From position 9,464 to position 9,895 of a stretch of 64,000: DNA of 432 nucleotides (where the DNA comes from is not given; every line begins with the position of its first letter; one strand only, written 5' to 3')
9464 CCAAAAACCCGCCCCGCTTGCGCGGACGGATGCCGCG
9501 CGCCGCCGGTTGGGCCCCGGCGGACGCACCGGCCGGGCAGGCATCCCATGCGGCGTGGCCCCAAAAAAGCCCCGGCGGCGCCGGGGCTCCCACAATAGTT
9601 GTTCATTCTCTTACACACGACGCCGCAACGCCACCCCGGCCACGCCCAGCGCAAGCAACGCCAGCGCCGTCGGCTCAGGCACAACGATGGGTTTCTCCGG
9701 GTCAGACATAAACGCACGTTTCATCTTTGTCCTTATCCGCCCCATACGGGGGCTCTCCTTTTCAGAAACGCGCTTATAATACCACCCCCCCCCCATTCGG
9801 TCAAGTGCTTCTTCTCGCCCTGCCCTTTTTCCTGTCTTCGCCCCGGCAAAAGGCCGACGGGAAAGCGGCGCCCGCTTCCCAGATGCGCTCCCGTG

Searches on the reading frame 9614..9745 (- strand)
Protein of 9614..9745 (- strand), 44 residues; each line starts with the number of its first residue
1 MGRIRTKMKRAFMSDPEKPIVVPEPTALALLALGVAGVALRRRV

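Call 9: search_protein_families(library=ncbifam, proteins=[window:9614-9724:-], max_evalue=10)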
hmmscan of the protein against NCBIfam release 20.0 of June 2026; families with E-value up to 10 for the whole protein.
seq(37 aa): 17 families
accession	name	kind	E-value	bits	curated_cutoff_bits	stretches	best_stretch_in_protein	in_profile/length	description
TIGR02595.1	PEP_CTERM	domain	5.5e-06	26.9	16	1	15-36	1-22/24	PEP-CTERM sorting domain-containing protein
NF038125.1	PEP_CTERM_THxN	subfamily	6.8e-06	25.8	85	1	11-36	220-244/246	THxN family PEP-CTERM protein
NF038118.1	PEP_CTERM_CCXG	equivalog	6.2e-05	22.8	90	1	10-36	172-197/199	CCXG family PEP-CTERM protein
NF033554.9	floc_PepA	equivalog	6.6e-05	22.8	80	1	15-36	237-258/261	flocculation-associated PEP-CTERM protein PepA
NF041927.1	Xrt_dep_XDP1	equivalog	7.4e-05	22.8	125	1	9-36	213-240/242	exosortase-dependent surface protein XDP1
NF041538.1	PEP_EDSA_1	subfamily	0.00015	21.6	100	1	15-36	284-305/307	EDSAP-1 family PEP-CTERM protein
NF038129.1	PEP_NF038129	equivalog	0.00025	20.9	65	1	11-36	167-192/194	NF038129 family PEP-CTERM protein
NF038120.1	PEP_CTERM_QFxxD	subfamily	0.00043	20.2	80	1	14-36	192-214/215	NF038120 family PEP-CTERM protein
NF033947.0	PEP-cistern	hypoth_equivalog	0.0014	18.4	60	1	7-36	165-194/195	cistern family PEP-CTERM protein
TIGR03867.1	MprA_tail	equivalog_domain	0.0025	18.3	19.7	1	19-36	10-27/27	MprA protease, GlyGly-CTERM protein-sorting domain-containing form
TIGR03901.2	MYXO-CTERM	domain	0.0055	17.1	20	1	19-36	13-32/34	MYXO-CTERM sorting domain-containing protein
NF038124.1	PEP_CTERM_TLD_A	exception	0.0078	15.8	100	1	14-36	210-234/235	PEP_CTERM-anchored TLD domain-containing protein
NF038126.1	PEP_CTERM_FxDxF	subfamily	0.011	16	50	1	15-36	142-165/165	FxDxF family PEP-CTERM protein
NF035944.1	PEPxxWA-CTERM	domain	0.04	13.8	35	1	15-36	1-24/24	PEPxxWA-CTERM sorting domain-containing protein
NF033191.4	JDVT-CTERM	domain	0.056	13.4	27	1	18-36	16-34/35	JDVT-CTERM domain-containing protein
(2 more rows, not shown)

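Call 10: search_protein_families(library=pfam, proteins=[window:9614-9724:-], max_evalue=10)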
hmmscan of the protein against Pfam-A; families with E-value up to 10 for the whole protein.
seq(37 aa): 2 families
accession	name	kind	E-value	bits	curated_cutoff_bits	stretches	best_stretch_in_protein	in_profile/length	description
PF07589.16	PEP-CTERM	-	5.1e-08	33.1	20.7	1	15-36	2-24/24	PEP-CTERM motif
PF18205.6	VPDSG-CTERM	-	0.36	11.1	25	1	19-36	7-24/26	VPDSG-CTERM motif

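Call 13: find_encoding_contigs(protein=window:9614-9724:-, flank=5000, max_places=10)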
Protein seq(37 aa) (37 aa): no gene with exactly this product is on record in the collection.

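Call 15: find_encoding_contigs(protein=window:9614-9745:-, flank=5000, max_places=10)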
Protein seq(44 aa) (44 aa): 12 contigs read that carry it; 10 places shown.
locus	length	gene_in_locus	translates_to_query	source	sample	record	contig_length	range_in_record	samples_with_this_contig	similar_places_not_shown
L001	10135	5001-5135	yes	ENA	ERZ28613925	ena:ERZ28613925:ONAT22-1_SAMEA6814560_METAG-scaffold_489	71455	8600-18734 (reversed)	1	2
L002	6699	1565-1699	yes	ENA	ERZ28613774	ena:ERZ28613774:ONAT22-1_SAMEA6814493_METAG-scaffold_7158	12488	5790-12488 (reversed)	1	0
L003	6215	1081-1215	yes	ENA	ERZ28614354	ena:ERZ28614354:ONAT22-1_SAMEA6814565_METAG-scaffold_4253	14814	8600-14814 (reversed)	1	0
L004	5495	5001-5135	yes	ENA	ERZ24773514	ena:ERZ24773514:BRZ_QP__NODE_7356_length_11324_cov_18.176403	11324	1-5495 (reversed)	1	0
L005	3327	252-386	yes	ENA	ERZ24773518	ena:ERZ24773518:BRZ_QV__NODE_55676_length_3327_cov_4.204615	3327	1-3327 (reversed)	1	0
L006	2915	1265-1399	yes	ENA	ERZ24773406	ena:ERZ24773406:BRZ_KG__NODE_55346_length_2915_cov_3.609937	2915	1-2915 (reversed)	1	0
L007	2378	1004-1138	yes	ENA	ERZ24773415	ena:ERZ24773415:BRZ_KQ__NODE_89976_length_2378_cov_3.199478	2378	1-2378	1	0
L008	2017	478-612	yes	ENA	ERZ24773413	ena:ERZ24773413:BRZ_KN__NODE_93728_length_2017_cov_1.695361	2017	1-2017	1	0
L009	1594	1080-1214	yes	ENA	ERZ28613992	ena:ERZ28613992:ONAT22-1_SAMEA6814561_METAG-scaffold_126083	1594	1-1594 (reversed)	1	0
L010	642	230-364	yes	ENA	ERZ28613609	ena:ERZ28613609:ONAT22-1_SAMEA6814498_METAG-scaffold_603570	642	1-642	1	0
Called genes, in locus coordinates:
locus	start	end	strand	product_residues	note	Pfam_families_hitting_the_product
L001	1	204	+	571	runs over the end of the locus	PF22680:Glyco_hydro_123_N_2 (faint), PF13320:GH123_cat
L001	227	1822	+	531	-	PF00702:Hydrolase, PF12710:HAD, PF13419:HAD_2, PF04055:Radical_SAM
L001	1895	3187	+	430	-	PF05697:Trigger_N, PF00254:FKBP_C (faint), PF05698:Trigger_C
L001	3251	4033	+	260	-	PF01946:Thi4, PF00890:FAD_binding_2 (faint), PF01266:DAO (weak), PF01494:FAD_binding_3 (weak), PF07992:Pyr_redox_2 (weak), PF12831:FAD_oxidored (weak), PF13450:NAD_binding_8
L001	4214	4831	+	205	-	PF02581:TMP-TENI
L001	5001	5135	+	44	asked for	PF07589:PEP_exosort_dom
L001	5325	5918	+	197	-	PF00625:Guanylate_kin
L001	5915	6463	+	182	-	PF02441:Flavoprotein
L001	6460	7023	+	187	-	-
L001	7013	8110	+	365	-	PF00217:ATP-gua_Ptrans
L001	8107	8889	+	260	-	PF17131:TP_0789-like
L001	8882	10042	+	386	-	PF01594:AI-2E_transport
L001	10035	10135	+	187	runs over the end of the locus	-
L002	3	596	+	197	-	?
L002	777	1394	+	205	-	PF02581:TMP-TENI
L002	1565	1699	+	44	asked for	PF07589:PEP_exosort_dom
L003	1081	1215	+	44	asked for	PF07589:PEP_exosort_dom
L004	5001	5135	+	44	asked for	PF07589:PEP_exosort_dom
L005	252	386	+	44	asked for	PF07589:PEP_exosort_dom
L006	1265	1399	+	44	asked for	PF07589:PEP_exosort_dom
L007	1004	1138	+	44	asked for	PF07589:PEP_exosort_dom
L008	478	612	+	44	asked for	PF07589:PEP_exosort_dom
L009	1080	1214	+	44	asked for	PF07589:PEP_exosort_dom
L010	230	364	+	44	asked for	PF07589:PEP_exosort_dom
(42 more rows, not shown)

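Call 16: find_homologous_proteins(query=window:9614-9745:-, max_evalue=10)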
Query seq(44 aa) (44 aa): 25 proteins with E <= 10 among 27 candidates.
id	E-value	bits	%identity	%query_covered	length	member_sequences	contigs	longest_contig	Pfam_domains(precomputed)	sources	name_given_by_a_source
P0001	7.8e-19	82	98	100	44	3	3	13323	PF07589.17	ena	-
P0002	7.7e-5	39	91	52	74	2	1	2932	PF07589.17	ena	-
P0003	1.0e-4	39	76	77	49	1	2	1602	PF07589.17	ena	-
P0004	1.5e-4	39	85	61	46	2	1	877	PF07589.17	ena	-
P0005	3.6e-4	37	96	55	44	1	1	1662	PF07589.17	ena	-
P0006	5.1e-4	37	100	55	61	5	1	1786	PF07589.17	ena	-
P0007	5.3e-4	37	92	55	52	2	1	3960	PF07589.17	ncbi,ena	-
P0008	6.3e-4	37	96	52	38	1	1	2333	PF07589.17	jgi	jgi:hypothetical protein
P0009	6.7e-4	37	96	52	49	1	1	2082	PF07589.17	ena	-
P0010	6.8e-4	37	92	55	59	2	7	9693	PF07589.17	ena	-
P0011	8.3e-4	36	-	-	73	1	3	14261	PF07589.17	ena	-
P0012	1.0e-3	36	77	70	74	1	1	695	PF07589.17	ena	-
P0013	1.1e-3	36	96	52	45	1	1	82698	PF07589.17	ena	-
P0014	1.5e-3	35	96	52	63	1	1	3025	PF07589.17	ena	-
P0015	1.5e-3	35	82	64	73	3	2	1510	PF07589.17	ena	-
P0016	1.9e-3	35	100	52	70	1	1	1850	PF07589.17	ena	-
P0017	2.3e-3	35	79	64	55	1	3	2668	PF07589.17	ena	-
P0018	2.6e-3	35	96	52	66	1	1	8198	PF07589.17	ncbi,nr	ncbi:MAG TPA: PEP-CTERM sorting domain-containing protein, partial [Candidatus Spyradenecus faecaviu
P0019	3.1e-3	35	96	52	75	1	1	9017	PF07589.17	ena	-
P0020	3.1e-3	35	92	55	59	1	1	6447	PF07589.17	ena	-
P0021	3.2e-3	34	100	52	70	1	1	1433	PF07589.17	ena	-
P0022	3.8e-3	34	100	50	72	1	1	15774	PF07589.17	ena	-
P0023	4.3e-3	34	79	64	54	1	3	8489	PF07589.17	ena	-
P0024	1.3e-2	33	87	52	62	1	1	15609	PF07589.17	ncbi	ncbi:MAG: PEP-CTERM sorting domain-containing protein, partial [Kiritimatiellia bacterium]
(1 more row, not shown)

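Call 21: find_encoding_contigs(protein=P0001, flank=5000, max_places=6)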
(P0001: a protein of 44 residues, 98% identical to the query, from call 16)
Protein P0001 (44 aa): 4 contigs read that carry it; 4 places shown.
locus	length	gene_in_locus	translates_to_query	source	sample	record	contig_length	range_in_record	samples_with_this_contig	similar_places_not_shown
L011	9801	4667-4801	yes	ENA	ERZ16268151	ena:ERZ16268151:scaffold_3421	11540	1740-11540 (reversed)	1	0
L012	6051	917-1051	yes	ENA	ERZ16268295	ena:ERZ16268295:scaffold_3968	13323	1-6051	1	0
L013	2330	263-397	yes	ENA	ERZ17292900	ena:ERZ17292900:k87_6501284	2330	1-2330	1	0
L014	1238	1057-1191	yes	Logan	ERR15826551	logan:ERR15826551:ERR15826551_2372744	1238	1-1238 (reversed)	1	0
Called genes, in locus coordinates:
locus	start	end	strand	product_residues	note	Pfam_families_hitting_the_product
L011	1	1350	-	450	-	?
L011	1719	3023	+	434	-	PF05697:Trigger_N, PF05698:Trigger_C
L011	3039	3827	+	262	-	PF01946:Thi4, PF00890:FAD_binding_2 (faint), PF01266:DAO (weak), PF01494:FAD_binding_3 (weak), PF07992:Pyr_redox_2 (weak), PF12831:FAD_oxidored (weak), PF13450:NAD_binding_8 (weak)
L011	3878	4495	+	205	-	PF02581:TMP-TENI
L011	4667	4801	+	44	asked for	PF07589:PEP_exosort_dom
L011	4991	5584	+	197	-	PF00625:Guanylate_kin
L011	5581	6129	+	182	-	PF02441:Flavoprotein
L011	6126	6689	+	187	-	-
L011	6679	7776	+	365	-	PF00217:ATP-gua_Ptrans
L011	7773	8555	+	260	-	PF17131:TP_0789-like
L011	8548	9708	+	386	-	PF01594:AI-2E_transport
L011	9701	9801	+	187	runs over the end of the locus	-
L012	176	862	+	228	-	PF02581:TMP-TENI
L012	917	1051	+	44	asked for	PF07589:PEP_exosort_dom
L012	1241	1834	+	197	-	PF00625:Guanylate_kin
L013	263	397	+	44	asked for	PF07589:PEP_exosort_dom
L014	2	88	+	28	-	?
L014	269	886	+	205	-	PF02581:TMP-TENI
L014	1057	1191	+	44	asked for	PF07589:PEP_exosort_dom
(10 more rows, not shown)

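Call 56: find_encoding_contigs(protein=P0013, flank=2500, max_places=2)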
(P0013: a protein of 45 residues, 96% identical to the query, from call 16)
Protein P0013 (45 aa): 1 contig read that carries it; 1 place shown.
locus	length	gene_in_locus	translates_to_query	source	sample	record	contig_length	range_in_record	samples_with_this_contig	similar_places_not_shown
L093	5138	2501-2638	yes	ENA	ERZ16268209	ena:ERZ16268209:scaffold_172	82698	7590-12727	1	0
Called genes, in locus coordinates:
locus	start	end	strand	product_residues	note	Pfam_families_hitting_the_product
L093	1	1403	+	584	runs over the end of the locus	PF00664:ABC_membrane, PF00005:ABC_tran, PF02463:SMC_N (faint)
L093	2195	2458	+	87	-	-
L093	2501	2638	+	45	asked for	PF07589:PEP_exosort_dom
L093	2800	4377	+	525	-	PF09820:AAA-ATPase_like, PF08011:PDDEXK_9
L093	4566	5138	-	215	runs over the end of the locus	PF01531:Glyco_transf_11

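Call 57: find_encoding_contigs(protein=P0006, flank=2500, max_places=2)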
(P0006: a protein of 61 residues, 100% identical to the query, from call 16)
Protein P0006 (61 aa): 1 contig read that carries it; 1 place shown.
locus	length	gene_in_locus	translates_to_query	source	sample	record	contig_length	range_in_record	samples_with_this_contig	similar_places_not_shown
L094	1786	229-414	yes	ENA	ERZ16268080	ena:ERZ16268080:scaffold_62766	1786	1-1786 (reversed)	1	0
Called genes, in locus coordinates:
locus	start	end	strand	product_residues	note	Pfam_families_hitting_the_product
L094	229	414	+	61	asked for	PF07589:PEP_exosort_dom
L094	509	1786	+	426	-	?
